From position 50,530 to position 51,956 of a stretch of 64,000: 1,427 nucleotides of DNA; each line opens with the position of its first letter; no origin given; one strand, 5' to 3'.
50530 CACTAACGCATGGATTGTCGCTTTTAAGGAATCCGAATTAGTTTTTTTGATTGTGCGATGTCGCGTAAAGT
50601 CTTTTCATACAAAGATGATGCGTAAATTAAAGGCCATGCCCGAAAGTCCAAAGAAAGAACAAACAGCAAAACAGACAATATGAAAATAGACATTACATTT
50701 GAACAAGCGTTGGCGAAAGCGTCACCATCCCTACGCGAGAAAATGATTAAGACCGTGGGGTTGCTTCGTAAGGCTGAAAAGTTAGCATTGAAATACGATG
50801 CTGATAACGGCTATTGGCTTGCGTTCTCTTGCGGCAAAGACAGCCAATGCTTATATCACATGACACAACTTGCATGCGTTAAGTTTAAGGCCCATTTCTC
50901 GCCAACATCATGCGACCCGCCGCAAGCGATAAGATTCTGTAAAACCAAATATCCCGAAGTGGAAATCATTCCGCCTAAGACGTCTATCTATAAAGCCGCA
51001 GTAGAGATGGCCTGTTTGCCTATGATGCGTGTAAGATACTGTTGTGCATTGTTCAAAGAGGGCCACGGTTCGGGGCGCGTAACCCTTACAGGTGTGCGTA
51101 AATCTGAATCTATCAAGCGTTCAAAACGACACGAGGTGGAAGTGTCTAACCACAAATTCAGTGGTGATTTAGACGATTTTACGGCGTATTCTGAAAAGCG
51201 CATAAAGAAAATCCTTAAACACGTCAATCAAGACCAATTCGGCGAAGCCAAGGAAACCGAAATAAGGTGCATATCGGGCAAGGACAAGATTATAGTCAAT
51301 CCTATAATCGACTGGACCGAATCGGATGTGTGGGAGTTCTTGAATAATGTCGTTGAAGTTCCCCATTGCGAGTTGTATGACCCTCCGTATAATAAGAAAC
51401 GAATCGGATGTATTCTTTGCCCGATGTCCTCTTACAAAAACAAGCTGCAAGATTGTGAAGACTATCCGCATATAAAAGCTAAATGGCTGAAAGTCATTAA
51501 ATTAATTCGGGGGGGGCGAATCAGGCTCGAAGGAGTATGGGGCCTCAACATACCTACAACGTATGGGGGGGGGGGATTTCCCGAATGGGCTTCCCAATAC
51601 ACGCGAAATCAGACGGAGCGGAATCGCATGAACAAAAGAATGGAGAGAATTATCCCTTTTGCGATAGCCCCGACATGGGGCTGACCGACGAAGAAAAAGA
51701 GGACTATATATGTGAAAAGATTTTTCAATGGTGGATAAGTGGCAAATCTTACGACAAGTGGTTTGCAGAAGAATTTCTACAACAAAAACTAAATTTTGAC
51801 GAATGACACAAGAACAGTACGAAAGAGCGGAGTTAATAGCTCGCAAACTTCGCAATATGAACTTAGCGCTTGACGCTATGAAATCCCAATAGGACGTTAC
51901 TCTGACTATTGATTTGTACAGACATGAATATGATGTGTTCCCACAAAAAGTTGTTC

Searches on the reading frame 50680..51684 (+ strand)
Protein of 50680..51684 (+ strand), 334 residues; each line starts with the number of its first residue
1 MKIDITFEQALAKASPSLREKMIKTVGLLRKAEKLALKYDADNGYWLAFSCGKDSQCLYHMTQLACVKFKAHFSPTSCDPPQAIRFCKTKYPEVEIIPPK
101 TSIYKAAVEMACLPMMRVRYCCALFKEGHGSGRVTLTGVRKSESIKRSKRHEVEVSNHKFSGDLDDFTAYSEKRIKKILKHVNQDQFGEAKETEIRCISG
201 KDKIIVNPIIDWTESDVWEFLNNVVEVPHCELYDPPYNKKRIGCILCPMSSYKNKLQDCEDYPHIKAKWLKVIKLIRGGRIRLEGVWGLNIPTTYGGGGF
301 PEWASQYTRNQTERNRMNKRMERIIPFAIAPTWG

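Call 8: search_protein_families(library=pfam, proteins=[window:50680-51684:+], max_evalue=1)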
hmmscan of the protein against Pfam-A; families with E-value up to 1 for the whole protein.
window:50680-51684:+ (334 aa): 1 family
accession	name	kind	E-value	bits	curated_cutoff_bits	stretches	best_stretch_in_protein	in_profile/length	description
PF01507.26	PAPS_reduct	-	7.4e-15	55.8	22.5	1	46-248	3-173/175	Phosphoadenosine phosphosulfate reductase domain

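Call 9: search_protein_families(library=phrogs, proteins=[window:50680-51684:+], max_evalue=0.1)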
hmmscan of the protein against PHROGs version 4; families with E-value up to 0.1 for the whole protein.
window:50680-51684:+ (334 aa): 2 families
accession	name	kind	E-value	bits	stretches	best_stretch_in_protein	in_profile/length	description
phrog_424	-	moron, auxiliary metabolic gene and host takeover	7.9e-22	78.8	1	31-280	149-369/460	phosphoadenosine phosphosulfate reductase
phrog_2302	-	moron, auxiliary metabolic gene and host takeover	4.6e-11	43.3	2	33-71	18-56/381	phosphoadenosine phosphosulfate reductase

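Call 25: find_related_loci(query=window:50680-51507:+, collection=viral_contigs, flank=8000)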
Query window:50680-51507:+ (276 aa) in viral_contigs; peptide patterns used: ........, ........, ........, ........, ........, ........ (x = any residue, [..] = any of these).
6 stretches matched a pattern; 2 encode a relative of the query (tblastn E <= 1e-3); 2 distinct loci.
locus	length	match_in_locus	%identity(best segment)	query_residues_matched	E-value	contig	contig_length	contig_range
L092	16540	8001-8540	36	33-261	7e-39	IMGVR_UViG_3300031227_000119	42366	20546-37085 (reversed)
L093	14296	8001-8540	36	39-263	2e-38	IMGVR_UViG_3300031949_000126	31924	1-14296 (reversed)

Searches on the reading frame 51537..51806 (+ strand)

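Call 8: search_protein_families(library=pfam, proteins=[window:51537-51806:+], max_evalue=1)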
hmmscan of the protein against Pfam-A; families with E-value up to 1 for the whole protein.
window:51537-51806:+ (89 aa): 3 families
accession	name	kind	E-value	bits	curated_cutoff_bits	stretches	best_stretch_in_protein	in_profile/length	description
PF23768.1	DUF7167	-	0.015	15.8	24.4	1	48-78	29-57/60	Domain of unknown function (DUF7167)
PF08271.17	Zn_Ribbon_TF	-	0.14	12.2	29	1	40-61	4-24/43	TFIIB zinc-binding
PF09452.15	Mvb12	-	0.74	10.8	25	0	56-84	47-75/90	ESCRT-I subunit Mvb12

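Call 9: search_protein_families(library=phrogs, proteins=[window:51537-51806:+], max_evalue=0.1)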
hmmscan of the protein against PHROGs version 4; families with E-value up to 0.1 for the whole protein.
window:51537-51806:+ (89 aa): 0 families
